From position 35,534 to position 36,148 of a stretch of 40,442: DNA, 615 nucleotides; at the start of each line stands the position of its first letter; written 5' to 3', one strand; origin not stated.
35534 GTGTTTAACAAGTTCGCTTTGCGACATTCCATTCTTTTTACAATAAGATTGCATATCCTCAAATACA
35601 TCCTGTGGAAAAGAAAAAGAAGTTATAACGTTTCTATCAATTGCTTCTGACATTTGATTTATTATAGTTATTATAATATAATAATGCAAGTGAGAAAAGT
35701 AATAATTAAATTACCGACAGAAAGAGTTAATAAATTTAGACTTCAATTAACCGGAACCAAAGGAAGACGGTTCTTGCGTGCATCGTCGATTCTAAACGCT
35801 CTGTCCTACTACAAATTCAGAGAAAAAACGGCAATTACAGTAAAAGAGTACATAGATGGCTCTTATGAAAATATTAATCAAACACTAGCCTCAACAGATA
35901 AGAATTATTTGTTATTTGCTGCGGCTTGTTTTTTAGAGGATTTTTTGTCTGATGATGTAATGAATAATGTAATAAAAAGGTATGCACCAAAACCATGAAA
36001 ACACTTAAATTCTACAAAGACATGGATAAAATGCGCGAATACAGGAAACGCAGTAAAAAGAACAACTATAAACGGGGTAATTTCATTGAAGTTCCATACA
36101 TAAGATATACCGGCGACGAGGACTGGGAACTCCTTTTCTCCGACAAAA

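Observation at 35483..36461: An immI-like regulatory island inside the structural genes: an RHH regulator divergent from the only plus-strand operon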

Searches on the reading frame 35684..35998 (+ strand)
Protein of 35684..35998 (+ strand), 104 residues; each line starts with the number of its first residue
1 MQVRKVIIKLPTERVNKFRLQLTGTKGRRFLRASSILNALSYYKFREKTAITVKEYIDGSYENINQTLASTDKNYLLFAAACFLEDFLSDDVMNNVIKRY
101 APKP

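Call 5: search_protein_families(library=pfam, proteins=[window:35684-35998:+], max_evalue=1)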
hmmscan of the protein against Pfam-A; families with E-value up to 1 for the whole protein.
window:35684-35998:+ (104 aa): 2 families
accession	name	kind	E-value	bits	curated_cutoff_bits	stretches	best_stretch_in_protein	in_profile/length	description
PF07435.16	YycH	-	0.043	13.3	27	1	37-80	261-306/438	YycH protein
PF20303.3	YLATT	-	0.046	14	26.7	1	63-100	58-95/107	YEATS-Like-Associating Three TM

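Call 6: search_protein_families(library=phrogs, proteins=[window:35684-35998:+], max_evalue=0.1)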
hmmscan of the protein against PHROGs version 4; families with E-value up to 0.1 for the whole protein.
window:35684-35998:+ (104 aa): 1 family
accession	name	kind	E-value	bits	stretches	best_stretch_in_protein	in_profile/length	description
phrog_835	-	unknown function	0.045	14.6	0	36-49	13-26/56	-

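Call 23: find_homologous_proteins(query=A1, max_evalue=0.01)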
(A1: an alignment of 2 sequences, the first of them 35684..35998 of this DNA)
Query A1 (2 sequences) (104 aa, profile of the alignment): 16 proteins with E <= 0.01 among 55 candidates.
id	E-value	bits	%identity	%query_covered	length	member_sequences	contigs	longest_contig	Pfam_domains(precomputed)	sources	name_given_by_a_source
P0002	1.7e-51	191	100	100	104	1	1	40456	-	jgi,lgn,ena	-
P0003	1.6e-47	178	33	94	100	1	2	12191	-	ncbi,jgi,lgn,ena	-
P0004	2.4e-37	145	34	94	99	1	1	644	-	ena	-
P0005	1.7e-25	107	52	87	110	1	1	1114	-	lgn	-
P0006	6.0e-25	105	43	95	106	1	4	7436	-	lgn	-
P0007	1.7e-23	101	50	95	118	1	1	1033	-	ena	-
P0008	3.5e-19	87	38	93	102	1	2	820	-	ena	-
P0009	4.4e-14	70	38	86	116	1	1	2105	-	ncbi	-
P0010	1.2e-13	69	39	73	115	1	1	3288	-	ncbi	-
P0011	1.9e-13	68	46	54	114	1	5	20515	-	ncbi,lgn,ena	-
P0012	2.7e-13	68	48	44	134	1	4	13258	-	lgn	-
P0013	2.0e-11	62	35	92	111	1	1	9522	-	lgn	-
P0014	2.6e-10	58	37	96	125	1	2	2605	-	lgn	-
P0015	8.4e-7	47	35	44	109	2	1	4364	-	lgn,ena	-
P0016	3.7e-3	35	55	28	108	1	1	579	-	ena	-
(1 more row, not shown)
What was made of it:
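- Checked: A is validated by about 16 homologues (call 23).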

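Call 24: find_encoding_contigs(protein=P0003, flank=6000, max_places=3)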
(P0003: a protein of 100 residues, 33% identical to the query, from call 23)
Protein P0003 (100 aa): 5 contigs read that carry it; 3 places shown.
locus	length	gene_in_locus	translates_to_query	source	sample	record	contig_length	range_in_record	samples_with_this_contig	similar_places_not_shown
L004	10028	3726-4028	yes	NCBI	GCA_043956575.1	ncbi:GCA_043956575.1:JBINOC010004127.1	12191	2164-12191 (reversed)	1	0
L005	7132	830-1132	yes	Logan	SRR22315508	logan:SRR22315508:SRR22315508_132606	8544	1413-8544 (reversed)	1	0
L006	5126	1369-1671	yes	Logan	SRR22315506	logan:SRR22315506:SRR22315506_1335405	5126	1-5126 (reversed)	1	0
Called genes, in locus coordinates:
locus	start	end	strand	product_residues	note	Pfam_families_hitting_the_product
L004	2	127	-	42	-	?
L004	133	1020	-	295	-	PF01551:Peptidase_M23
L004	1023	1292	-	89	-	-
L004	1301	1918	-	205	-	PF24517:CBM96, PF06848:Disaggr_repeat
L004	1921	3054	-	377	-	-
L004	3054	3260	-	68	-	-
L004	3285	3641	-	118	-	-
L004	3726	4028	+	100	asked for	-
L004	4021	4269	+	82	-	-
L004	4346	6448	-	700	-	-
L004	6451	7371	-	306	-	-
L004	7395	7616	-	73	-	-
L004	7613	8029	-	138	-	-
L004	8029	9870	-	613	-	-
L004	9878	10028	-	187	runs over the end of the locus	-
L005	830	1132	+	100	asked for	-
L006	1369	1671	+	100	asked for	-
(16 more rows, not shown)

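Call 25: find_encoding_contigs(protein=P0011, flank=6000, max_places=3)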
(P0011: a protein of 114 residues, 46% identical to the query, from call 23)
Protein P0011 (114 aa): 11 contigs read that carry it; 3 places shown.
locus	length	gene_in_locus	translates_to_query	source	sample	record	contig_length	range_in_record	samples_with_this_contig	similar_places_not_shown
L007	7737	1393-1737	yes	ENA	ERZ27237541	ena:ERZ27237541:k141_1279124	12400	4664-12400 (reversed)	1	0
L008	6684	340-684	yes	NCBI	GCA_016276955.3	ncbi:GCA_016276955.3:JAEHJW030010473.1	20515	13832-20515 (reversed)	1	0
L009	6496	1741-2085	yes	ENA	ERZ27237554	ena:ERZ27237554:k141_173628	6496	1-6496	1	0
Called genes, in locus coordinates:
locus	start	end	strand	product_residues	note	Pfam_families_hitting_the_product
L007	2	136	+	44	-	?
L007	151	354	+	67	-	-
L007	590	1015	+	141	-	-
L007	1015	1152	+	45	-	-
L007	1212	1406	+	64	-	-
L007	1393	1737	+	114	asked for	-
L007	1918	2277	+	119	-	-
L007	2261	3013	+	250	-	PF04545:Sigma70_r4 (weak), PF13518:HTH_28 (faint)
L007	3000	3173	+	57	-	-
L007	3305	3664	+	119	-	-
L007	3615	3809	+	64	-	PF08765:Mor (weak)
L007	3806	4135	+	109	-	PF23549:Zn_ribbon_GRF_2 (weak)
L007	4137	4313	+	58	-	-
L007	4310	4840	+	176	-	PF01464:SLT (weak), PF18896:SLT_3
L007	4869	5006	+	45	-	-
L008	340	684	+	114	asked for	-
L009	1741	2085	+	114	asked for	-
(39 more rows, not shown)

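Call 26: find_encoding_contigs(protein=P0012, flank=6000, max_places=3)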
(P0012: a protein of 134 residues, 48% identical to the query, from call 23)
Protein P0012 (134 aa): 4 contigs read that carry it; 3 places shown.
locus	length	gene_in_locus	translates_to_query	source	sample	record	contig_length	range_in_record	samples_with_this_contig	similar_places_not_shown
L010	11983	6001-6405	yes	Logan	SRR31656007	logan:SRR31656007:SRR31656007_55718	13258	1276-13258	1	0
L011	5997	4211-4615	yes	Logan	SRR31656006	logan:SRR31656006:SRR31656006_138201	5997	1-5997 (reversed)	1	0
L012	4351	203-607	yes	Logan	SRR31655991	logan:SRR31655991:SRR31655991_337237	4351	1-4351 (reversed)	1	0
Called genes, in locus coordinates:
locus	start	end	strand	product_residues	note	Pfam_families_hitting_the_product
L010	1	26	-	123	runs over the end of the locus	-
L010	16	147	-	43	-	-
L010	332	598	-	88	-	-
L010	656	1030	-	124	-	-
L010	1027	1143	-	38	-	-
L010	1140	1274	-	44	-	-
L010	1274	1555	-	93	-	-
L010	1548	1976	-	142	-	PF09643:YopX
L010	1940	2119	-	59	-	-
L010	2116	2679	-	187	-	-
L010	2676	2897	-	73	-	-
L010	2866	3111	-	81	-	PF04545:Sigma70_r4 (weak)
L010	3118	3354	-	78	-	-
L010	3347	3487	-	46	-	-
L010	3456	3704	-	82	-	-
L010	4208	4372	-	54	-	-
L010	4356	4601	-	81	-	-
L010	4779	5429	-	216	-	PF05257:CHAP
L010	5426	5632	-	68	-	-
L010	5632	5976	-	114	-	-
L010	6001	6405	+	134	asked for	-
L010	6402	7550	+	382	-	PF01139:RtcB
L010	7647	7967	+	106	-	-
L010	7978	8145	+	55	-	-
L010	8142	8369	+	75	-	-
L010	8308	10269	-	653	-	-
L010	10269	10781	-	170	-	-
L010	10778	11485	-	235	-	PF01476:LysM, PF01551:Peptidase_M23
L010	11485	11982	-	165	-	?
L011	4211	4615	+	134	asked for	-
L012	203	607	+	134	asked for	-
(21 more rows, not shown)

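Call 28: find_encoding_contigs(protein=P0013, flank=6000, max_places=2)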
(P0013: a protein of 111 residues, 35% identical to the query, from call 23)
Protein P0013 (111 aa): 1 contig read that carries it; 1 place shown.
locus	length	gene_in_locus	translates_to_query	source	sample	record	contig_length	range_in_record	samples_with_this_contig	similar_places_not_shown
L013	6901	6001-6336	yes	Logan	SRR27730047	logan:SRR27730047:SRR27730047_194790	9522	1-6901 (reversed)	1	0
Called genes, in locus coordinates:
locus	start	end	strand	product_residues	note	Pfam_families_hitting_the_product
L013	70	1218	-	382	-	PF00196:GerE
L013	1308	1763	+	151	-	-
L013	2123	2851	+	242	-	-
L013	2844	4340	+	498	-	-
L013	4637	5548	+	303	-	PF22548:AEP-TOTE, PF01807:Zn_ribbon_DnaG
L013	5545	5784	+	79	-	PF12728:HTH_17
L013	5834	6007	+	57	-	PF00376:MerR (weak), PF13411:MerR_1 (weak)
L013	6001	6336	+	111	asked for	-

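Call 29: find_encoding_contigs(protein=P0006, flank=6000, max_places=3)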
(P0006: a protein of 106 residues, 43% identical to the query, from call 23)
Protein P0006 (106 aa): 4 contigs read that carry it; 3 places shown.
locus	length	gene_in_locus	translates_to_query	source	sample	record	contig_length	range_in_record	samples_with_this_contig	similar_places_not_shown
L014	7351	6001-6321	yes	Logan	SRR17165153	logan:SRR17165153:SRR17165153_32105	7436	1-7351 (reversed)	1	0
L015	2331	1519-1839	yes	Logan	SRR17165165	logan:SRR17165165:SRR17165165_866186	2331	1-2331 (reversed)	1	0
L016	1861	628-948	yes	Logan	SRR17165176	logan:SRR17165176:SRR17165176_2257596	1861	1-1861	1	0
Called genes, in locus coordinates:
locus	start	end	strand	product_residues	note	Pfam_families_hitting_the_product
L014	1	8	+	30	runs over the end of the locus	?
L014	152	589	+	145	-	-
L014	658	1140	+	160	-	-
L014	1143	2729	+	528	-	PF09956:Phage_cement_2 (faint)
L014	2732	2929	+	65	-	-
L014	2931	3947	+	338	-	-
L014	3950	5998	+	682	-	-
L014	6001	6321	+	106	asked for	-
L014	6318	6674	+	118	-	-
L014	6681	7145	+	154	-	PF16677:GP3_package (weak)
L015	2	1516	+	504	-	?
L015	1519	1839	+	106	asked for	-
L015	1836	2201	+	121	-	-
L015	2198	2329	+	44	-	?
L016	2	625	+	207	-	?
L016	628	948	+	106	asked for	-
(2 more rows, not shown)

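Call 30: find_encoding_contigs(protein=P0015, flank=5000, max_places=2)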
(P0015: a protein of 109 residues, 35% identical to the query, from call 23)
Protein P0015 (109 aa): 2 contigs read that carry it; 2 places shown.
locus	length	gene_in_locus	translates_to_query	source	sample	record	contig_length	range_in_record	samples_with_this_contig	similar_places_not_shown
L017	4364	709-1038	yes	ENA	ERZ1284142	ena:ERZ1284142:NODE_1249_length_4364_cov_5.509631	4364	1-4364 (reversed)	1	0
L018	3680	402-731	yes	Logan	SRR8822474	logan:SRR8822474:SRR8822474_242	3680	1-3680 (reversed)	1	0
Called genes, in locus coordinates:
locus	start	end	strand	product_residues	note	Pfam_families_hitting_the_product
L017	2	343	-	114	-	?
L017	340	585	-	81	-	-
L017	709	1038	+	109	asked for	-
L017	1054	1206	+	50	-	-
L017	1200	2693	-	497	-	-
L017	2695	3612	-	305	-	-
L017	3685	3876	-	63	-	-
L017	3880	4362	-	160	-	?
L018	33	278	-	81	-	-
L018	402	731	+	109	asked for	-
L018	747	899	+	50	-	-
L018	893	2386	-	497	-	-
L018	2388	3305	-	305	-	-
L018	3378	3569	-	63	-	-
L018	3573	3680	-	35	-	?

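Call 33: search_solved_structures(query=A2, max_evalue=10)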
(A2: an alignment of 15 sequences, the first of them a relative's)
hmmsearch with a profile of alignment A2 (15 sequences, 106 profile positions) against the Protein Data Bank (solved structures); distinct sequences matched with E-value up to 10: 1.
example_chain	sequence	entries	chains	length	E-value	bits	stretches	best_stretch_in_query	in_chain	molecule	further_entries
7zpq_CC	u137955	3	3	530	0.11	15.8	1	9-56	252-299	RQT4 isoform 1 | RQC trigger complex subunit RQT4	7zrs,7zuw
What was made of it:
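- Tried and rejected: The PDB profile search also gave nothing (call 33).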

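Call 37: predict_structure(alignment_id=A2)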
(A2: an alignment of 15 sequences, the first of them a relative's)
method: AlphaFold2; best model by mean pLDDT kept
length: 104 residues; sequences in the alignment: 15
mean_pLDDT: 94.8   pTM: 0.85
mean pLDDT of the five models: 94.8, 94.6, 94.5, 94.2, 94.1
residues with pLDDT >= 90: 94; 70-90: 9; 50-70: 1; < 50: 0
segments of 3 or more residues with pLDDT < 50: none
pLDDT, mean of each block of 10 residues (from residue 1): 92 95 92 97 94 96 97 97 97 95 82
secondary structure, 60 per line:
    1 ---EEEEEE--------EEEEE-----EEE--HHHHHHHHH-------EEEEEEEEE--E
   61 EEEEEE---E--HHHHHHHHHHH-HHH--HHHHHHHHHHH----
elements in order: E4-9 E18-22 E28-30 H33-41 E49-57 E60-66 H73-83 H90-100
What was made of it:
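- Tried and rejected: The AF2 topology does not support that (call 37).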

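Call 42: fold_search(model_id=the predicted structure, library=pdb)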
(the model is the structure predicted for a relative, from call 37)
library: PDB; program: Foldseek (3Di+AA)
matches with E <= 10: 395; with E <= 0.001: 0
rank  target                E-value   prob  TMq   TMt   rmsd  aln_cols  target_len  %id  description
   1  9cbs_C                2.1e-01  0.23  0.34  0.15  10.1       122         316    9  Crystal structure of Chaetomium thermophilum Gcn2 HisRS-like domain, catalytic domain (released 2024-08-21)
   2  9cbs_B                2.8e-01  0.16  0.31  0.14   9.8       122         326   12  Crystal structure of Chaetomium thermophilum Gcn2 HisRS-like domain, catalytic domain (released 2024-08-21)
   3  9cbs_D                2.8e-01  0.15  0.31  0.15   9.4       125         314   11  Crystal structure of Chaetomium thermophilum Gcn2 HisRS-like domain, catalytic domain (released 2024-08-21)
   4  9cbs_A                3.2e-01  0.35  0.32  0.13   4.8        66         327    9  Crystal structure of Chaetomium thermophilum Gcn2 HisRS-like domain, catalytic domain (released 2024-08-21)
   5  6t9k_B                3.2e-01  0.20  0.36  0.23  13.3       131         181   10  SAGA Core module (released 2020-01-29)
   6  6t9i_B                3.2e-01  0.20  0.36  0.20  13.3       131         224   10  cryo-EM structure of transcription coactivator SAGA (released 2020-01-29)
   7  2o8e_A                4.7e-01  0.12  0.31  0.06   8.1       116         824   13  human MutSalpha (MSH2/MSH6) bound to a G T mispair, with ADP bound to MSH2 only (released 2007-06-05)
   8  6uf6                  5.0e-01  0.08  0.23  0.12  13.8       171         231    5  Crystal structure of B. subtilis TagU (released 2020-01-29)
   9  9a6b_A                6.9e-01  0.06  0.23  0.10  13.7       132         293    6  Integrative model of RBSK-GUDB by crosslinking MS and deep learning (released 2024-09-18)
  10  3n1c_A                6.9e-01  0.05  0.20  0.09  15.2       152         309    8  Crystal structure of the phosphofructokinase-2 from Escherichia coli in complex with fructose-6-phosphate (released 2010-12-08)
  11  1h7u_A                7.4e-01  0.25  0.36  0.16   8.7       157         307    6  hPMS2-ATPgS (released 2001-11-27)
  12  6c9n_B                7.8e-01  0.04  0.20  0.09  13.1       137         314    6  Mycobacterium tuberculosis adenosine kinase bound to sangivamycin (released 2019-05-01)
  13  7rck_A                8.9e-01  0.23  0.36  0.16   8.7       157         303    6  Crystal Structure of PMS2 with Substrate (released 2022-03-02)
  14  6mfq_A                9.5e-01  0.21  0.38  0.17   8.9       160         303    6  Crystal structure of a PMS2 variant (released 2019-02-06)
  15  5by4                  1.0e+00  0.41  0.45  0.44   5.4        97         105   10  Structure and function of the Escherichia coli Tol-Pal stator protein TolR (released 2015-09-16)
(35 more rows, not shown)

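Call 43: fold_search(model_id=the predicted structure, library=viral)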
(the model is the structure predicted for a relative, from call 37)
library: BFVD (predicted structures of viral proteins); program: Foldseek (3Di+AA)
matches with E <= 10: 606; with E <= 0.001: 0
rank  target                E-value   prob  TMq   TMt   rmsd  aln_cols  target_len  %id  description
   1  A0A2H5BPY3            3.1e-02  1.00  0.45  0.58   2.5        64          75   11  Uncharacterized protein [Vibrio phage Vp_R1]
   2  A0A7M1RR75            4.8e-02  0.72  0.38  0.30   5.5        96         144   11  (no name in the UniProt tables at hand)
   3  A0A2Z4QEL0            7.5e-02  0.21  0.24  0.23  11.2       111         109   13  Uncharacterized protein [Erwinia phage vB_EamM_Alexandra]
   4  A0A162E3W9            8.5e-02  0.84  0.47  0.50   4.7        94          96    4  Uncharacterized protein [Klebsiella phage PKO111]
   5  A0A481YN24            9.7e-02  0.54  0.38  0.35   6.6       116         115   11  Uncharacterized protein [Pithovirus LCDPAC01]
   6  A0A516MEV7            1.0e-01  0.18  0.23  0.11  11.9       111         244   14  (no name in the UniProt tables at hand)
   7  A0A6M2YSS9            1.2e-01  0.66  0.43  0.29  14.0       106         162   12  Uncharacterized protein [Mycobacterium phage Weirdo19]
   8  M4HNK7                1.3e-01  0.20  0.23  0.25  10.8        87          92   15  Uncharacterized protein [Bacillus phage vB_BceM_Bc431v3]
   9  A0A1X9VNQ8            1.5e-01  0.14  0.27  0.15  11.8       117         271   11  Uncharacterized protein [Mimivirus AB-566-O17]
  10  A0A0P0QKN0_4          1.6e-01  0.72  0.45  0.05   4.3        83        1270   10  (no name in the UniProt tables at hand)
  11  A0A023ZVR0            1.7e-01  0.75  0.44  0.48   4.3        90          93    9  Uncharacterized protein [Escherichia phage vB_EcoM_112]
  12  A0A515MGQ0            2.3e-01  0.80  0.43  0.24   4.1        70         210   11  (no name in the UniProt tables at hand)
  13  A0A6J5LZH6            2.3e-01  0.35  0.28  0.36   4.8        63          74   14  Uncharacterized protein [uncultured Caudovirales phage]
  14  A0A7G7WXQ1            2.5e-01  0.21  0.26  0.34   9.6        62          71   13  Uncharacterized protein [Rhizobium phage P9VFCI]
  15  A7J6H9                2.5e-01  0.21  0.36  0.26  12.7       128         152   11  Uncharacterized protein n125L [Paramecium bursaria Chlorella virus FR483]
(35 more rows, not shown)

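Call 80: search_protein_families(library=ncbifam, proteins=[window:35684-35998:+, L010:7647-7967:+, L004:4021-4269:+], max_evalue=0.1)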
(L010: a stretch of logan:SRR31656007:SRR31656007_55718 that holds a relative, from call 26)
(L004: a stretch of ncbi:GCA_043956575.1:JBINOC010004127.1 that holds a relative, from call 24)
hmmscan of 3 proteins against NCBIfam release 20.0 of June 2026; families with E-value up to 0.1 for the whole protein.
window:35684-35998:+ (104 aa): 0 families

L010:7647-7967:+ (106 aa): 0 families

L004:4021-4269:+ (82 aa): 0 families

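Call 81: search_protein_families(library=padloc, proteins=[window:35684-35998:+, L010:7647-7967:+, L004:4021-4269:+], max_evalue=0.1)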
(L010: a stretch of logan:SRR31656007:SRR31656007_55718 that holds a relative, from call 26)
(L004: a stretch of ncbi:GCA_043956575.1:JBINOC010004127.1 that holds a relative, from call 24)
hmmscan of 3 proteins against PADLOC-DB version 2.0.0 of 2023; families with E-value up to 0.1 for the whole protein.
window:35684-35998:+ (104 aa): 0 families

L010:7647-7967:+ (106 aa): 0 families

L004:4021-4269:+ (82 aa): 0 families

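Call 90: search_dna_similar(query=window:35684-35998:+, collection=phages, mode=protein, max_rows=15, max_evalue=0.01)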
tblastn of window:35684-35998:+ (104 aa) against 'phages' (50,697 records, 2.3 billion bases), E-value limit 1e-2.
No match.

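Call 92: find_related_loci(query=A2, collection=genome_contigs, flank=4000)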
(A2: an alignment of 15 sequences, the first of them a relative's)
Query A2 (104 aa) in genome_contigs; peptide patterns used: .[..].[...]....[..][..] (x = any residue, [..] = any of these).
38 stretches matched a pattern, but none encodes a relative of the query by tblastn (E <= 1e-3).
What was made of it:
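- Tried and rejected: None found, so there is no prophage or host clue (call 92).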

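Call 93: find_related_loci(query=A2, collection=viral_contigs, flank=4000)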
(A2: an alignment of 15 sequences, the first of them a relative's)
Query A2 (104 aa) in viral_contigs; peptide patterns used: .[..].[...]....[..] (x = any residue, [..] = any of these).
48 stretches matched a pattern; 1 encode a relative of the query (tblastn E <= 1e-3); 1 distinct loci.
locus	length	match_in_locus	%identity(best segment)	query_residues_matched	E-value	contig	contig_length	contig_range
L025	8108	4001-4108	50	65-100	3e-10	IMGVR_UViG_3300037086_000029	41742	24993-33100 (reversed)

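Call 99: find_encoding_contigs(protein=P0005, flank=2000, max_places=2)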
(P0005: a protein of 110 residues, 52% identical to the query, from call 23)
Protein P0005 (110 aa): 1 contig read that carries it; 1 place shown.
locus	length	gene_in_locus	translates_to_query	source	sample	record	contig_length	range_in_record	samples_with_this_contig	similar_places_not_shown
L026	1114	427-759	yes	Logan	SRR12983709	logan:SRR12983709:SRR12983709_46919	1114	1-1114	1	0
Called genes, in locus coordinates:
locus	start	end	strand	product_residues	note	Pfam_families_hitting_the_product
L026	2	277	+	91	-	?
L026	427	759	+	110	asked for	-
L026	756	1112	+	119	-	?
